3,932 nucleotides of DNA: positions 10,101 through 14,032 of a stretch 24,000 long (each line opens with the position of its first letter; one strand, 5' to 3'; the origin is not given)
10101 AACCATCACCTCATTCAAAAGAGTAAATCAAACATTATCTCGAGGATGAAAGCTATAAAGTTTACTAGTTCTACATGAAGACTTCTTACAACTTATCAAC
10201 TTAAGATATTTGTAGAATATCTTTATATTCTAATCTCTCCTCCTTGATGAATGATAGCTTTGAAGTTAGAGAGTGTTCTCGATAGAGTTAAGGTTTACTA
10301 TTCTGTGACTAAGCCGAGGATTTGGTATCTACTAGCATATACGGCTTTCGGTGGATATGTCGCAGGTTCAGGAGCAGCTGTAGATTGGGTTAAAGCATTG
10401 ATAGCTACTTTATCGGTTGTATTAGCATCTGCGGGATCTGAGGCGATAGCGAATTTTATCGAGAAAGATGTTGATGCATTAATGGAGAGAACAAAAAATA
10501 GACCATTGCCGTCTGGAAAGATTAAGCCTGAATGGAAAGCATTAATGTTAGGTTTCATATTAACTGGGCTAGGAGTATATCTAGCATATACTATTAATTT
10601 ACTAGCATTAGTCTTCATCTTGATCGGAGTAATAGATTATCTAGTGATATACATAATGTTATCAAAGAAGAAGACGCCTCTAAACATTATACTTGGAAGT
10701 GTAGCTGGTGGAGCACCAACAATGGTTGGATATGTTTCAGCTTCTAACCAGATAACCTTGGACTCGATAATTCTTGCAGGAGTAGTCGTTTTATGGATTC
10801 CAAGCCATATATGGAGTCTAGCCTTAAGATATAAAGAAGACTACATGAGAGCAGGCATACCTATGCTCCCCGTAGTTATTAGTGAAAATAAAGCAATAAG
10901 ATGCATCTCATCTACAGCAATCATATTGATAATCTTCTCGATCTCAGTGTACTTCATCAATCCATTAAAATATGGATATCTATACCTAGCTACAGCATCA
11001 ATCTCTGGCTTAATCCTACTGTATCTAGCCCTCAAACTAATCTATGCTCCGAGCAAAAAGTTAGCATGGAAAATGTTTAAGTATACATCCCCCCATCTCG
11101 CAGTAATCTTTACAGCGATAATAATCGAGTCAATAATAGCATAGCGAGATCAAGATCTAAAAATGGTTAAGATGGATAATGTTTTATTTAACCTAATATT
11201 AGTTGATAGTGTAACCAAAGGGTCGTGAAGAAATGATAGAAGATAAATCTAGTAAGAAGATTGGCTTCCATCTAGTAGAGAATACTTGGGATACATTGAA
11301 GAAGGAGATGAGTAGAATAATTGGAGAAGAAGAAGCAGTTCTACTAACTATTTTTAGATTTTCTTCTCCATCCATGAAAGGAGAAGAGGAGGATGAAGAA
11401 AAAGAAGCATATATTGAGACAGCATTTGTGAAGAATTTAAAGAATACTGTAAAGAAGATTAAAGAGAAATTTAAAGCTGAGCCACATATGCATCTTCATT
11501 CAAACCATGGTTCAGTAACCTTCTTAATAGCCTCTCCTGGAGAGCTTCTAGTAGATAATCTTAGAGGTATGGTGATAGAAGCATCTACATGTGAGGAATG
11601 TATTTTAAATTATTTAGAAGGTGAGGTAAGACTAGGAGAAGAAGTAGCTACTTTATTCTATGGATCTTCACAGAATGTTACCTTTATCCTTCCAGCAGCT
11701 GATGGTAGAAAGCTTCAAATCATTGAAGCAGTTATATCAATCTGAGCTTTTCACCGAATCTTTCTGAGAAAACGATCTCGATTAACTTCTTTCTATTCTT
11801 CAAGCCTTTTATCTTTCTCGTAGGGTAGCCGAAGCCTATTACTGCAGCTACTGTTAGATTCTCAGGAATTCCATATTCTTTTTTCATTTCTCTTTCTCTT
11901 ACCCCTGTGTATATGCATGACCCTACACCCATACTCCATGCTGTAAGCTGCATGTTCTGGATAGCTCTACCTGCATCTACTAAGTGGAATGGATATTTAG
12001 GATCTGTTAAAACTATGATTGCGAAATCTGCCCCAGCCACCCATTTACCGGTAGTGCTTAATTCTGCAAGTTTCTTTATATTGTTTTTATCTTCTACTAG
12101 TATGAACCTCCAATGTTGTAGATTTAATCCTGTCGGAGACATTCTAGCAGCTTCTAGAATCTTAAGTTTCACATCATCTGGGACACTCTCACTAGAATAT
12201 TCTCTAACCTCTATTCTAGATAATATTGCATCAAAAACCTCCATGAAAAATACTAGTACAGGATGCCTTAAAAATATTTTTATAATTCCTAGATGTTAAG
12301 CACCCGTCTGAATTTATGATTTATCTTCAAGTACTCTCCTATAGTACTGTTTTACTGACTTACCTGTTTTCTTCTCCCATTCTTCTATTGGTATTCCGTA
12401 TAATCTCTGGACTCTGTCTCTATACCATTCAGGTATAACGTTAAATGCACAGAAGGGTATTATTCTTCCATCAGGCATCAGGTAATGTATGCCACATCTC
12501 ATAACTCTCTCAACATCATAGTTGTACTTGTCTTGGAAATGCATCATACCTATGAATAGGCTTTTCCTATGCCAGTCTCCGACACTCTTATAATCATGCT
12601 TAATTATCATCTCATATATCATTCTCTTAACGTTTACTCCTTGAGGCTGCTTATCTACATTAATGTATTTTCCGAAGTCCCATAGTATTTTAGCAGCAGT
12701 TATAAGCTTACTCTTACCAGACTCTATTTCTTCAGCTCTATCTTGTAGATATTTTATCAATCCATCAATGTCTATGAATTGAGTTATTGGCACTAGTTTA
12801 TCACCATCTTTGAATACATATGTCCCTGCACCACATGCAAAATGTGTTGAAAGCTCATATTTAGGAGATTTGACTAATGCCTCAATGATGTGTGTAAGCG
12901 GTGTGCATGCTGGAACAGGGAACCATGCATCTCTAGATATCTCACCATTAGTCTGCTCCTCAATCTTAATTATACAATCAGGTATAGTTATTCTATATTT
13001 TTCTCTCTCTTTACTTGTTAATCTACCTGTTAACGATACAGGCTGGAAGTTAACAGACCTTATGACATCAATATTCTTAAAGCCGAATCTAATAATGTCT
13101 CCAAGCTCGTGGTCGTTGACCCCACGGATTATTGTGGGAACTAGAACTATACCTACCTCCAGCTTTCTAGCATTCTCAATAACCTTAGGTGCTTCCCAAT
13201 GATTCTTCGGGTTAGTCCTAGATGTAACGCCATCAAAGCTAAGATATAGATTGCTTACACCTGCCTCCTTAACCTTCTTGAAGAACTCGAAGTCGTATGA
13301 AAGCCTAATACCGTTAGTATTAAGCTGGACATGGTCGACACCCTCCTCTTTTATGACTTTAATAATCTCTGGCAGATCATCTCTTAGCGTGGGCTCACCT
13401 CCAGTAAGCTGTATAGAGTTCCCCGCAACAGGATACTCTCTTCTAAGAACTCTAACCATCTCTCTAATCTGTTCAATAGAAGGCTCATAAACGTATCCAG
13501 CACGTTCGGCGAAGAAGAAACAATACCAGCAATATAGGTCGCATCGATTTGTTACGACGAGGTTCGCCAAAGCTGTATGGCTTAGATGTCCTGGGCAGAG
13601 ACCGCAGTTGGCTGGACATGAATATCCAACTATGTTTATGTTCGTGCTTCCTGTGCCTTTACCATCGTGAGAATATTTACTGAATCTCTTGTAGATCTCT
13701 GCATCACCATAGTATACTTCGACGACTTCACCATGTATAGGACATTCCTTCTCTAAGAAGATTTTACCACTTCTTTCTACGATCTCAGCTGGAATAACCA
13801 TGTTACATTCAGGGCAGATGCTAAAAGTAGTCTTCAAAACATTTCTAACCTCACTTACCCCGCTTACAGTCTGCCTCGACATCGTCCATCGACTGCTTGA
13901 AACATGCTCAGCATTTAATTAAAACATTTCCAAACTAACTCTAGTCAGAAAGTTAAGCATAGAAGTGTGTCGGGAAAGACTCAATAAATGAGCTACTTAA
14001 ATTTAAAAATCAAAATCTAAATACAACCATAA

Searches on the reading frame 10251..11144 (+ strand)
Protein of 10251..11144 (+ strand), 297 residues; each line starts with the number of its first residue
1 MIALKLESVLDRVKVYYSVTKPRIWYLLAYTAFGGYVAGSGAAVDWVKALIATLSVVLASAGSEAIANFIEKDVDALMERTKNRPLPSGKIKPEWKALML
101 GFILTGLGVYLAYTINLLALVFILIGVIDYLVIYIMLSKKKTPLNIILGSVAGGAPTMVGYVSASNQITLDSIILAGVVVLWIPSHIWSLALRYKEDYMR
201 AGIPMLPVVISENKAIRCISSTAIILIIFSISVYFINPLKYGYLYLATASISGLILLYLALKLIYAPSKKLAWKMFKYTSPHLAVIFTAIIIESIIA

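Call 9: search_protein_families(library=pfam, proteins=[window:10251-11144:+], max_evalue=0.001)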
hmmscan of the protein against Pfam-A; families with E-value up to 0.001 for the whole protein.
window:10251-11144:+ (297 aa): 1 family
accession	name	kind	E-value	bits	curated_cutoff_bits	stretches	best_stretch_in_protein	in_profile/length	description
PF01040.23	UbiA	-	1.2e-49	169.3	34.2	1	30-278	3-247/250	UbiA prenyltransferase family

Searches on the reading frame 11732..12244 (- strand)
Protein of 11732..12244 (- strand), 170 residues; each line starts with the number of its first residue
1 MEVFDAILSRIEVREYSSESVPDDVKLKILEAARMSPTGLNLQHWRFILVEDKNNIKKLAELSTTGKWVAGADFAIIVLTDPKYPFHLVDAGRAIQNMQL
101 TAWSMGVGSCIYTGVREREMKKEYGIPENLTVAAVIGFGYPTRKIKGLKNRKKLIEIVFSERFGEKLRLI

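Call 10: search_protein_families(library=pfam, proteins=[window:11732-12244:-], max_evalue=0.001)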
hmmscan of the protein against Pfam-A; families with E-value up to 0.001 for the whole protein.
window:11732-12244:- (170 aa): 2 families
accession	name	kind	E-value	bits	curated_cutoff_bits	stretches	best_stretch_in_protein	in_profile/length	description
PF00881.29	Nitroreductase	-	1.6e-27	97.2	23.5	2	8-73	2-67/167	Nitroreductase family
PF14512.11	TM1586_NiRdase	-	6.1e-15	55.9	27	2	76-158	69-149/215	Putative TM nitroreductase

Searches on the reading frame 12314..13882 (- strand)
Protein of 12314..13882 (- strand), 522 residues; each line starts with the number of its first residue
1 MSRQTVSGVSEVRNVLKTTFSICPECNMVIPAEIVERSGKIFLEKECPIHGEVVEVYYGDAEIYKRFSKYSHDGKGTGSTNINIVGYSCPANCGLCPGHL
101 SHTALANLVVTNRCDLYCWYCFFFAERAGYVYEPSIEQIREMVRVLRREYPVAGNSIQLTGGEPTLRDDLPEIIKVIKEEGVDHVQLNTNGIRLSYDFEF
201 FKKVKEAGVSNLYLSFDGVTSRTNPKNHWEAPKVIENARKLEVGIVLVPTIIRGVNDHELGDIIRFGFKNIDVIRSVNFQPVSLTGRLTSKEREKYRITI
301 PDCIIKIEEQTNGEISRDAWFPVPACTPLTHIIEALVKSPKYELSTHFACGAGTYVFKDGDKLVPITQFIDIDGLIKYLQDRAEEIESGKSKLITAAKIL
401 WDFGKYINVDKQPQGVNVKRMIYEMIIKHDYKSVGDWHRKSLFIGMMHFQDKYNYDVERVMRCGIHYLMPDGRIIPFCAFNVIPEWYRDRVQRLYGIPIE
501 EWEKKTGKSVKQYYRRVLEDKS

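Call 10: search_protein_families(library=pfam, proteins=[window:12314-13882:-], max_evalue=0.001)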
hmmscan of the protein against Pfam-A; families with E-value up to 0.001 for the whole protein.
window:12314-13882:- (522 aa): 2 families
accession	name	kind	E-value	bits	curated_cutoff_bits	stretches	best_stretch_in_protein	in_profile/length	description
PF04055.27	Radical_SAM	-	3.3e-27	96.1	29.5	1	109-266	2-165/166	Radical SAM superfamily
PF23545.1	Zn_ribbon_HMPTM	-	8.7e-17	60.8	27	1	15-58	1-44/45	HMPTM N-terminal zinc ribbon domain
